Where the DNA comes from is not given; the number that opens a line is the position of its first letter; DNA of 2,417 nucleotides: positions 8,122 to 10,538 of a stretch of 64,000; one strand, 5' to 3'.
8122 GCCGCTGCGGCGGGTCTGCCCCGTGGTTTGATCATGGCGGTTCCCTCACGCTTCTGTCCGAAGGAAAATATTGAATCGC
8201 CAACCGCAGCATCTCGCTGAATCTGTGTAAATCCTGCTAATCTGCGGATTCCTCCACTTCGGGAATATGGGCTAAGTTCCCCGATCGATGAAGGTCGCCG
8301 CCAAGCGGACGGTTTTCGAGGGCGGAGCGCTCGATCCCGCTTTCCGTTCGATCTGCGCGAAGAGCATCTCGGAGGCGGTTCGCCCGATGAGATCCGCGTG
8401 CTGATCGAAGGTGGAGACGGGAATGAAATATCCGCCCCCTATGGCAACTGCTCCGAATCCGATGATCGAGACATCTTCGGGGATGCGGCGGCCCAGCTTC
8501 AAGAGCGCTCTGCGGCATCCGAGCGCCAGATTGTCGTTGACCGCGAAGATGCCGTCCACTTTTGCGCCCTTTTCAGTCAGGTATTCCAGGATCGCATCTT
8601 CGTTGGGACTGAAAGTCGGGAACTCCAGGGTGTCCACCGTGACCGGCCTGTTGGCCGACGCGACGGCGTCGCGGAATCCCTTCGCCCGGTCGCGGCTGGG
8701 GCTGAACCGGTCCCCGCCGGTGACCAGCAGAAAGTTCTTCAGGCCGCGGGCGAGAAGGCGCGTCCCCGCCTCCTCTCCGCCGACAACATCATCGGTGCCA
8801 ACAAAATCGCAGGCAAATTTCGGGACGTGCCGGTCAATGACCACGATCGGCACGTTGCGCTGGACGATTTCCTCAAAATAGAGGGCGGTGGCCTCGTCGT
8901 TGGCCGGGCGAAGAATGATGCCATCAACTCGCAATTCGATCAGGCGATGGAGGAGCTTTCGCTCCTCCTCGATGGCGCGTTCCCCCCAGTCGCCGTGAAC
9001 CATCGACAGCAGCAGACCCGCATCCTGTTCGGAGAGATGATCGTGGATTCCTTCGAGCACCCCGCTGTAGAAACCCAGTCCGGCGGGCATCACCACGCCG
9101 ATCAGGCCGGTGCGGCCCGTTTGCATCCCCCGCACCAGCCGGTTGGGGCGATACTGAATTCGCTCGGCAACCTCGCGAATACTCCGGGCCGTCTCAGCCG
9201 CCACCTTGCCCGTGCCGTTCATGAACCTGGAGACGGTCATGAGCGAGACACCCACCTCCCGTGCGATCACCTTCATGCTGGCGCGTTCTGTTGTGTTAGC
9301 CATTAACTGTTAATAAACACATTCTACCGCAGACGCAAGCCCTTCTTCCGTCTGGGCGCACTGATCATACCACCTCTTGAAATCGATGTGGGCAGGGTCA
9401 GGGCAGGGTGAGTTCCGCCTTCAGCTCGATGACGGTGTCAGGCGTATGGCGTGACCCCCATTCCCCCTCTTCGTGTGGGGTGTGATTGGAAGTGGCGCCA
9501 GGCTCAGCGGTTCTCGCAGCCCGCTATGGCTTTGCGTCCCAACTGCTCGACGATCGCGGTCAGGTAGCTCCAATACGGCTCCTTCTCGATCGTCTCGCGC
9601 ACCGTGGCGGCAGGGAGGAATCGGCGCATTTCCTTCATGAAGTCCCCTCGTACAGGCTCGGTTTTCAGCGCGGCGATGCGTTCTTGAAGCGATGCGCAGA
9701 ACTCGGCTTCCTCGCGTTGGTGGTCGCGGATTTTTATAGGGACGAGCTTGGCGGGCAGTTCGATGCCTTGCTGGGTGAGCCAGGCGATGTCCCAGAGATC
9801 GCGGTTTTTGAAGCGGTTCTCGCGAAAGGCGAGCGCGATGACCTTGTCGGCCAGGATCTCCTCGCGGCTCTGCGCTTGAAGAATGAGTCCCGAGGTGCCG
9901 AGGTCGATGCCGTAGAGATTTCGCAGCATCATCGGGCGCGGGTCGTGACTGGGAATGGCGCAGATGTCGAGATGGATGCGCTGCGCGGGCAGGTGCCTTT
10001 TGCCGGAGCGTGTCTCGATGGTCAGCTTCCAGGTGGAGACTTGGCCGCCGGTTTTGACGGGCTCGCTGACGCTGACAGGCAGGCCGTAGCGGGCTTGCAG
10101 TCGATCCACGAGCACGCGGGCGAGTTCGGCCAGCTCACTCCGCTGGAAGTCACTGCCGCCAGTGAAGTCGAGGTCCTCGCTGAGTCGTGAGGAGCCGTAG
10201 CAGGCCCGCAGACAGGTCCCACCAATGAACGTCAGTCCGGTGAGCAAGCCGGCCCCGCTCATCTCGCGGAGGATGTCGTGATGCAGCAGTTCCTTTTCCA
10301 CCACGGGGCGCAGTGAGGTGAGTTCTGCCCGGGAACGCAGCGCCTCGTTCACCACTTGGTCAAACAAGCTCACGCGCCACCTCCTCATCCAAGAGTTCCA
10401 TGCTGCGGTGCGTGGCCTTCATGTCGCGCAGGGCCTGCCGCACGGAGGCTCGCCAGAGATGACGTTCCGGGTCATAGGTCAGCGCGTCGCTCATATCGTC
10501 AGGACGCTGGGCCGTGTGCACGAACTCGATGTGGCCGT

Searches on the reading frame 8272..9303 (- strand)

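Call 26: search_protein_families(library=pfam, max_evalue=0.00001, proteins=[window:8272-9303:-])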
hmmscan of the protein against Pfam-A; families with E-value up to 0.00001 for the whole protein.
window:8272-9303:- (343 aa): 4 families
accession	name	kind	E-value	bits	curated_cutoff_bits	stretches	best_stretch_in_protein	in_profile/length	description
PF13377.12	Peripla_BP_3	-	1e-23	84.7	26.5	1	182-343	3-166/167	Periplasmic binding protein-like domain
PF13407.12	Peripla_BP_4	-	4.6e-19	69.4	35.1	1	70-316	3-252/258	Periplasmic binding protein domain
PF00532.27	Peripla_BP_1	-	5.2e-16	59.4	22.2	1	77-321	14-264/281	Periplasmic binding proteins and sugar binding domain of LacI family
PF00356.27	LacI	-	5.9e-13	48.8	27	1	10-54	2-46/46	Bacterial regulatory proteins, lacI family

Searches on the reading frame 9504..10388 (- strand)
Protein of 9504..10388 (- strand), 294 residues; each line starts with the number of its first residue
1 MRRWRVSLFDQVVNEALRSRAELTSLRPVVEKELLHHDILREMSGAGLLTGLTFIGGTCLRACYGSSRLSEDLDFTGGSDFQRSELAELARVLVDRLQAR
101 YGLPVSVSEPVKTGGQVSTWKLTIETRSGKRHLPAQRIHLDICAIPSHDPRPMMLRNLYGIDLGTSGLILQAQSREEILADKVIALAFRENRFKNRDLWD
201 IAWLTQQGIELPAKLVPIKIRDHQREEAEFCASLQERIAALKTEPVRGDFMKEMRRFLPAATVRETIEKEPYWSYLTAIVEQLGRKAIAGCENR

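Call 26: search_protein_families(library=pfam, max_evalue=0.00001, proteins=[window:9504-10388:-])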
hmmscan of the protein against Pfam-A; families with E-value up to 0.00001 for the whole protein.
window:9504-10388:- (294 aa): 1 family
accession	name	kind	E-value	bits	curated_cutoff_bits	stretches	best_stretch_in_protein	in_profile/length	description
PF08843.17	AbiEii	-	2.1e-28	100.3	22.5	1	39-262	2-231/238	Nucleotidyl transferase AbiEii toxin, Type IV TA system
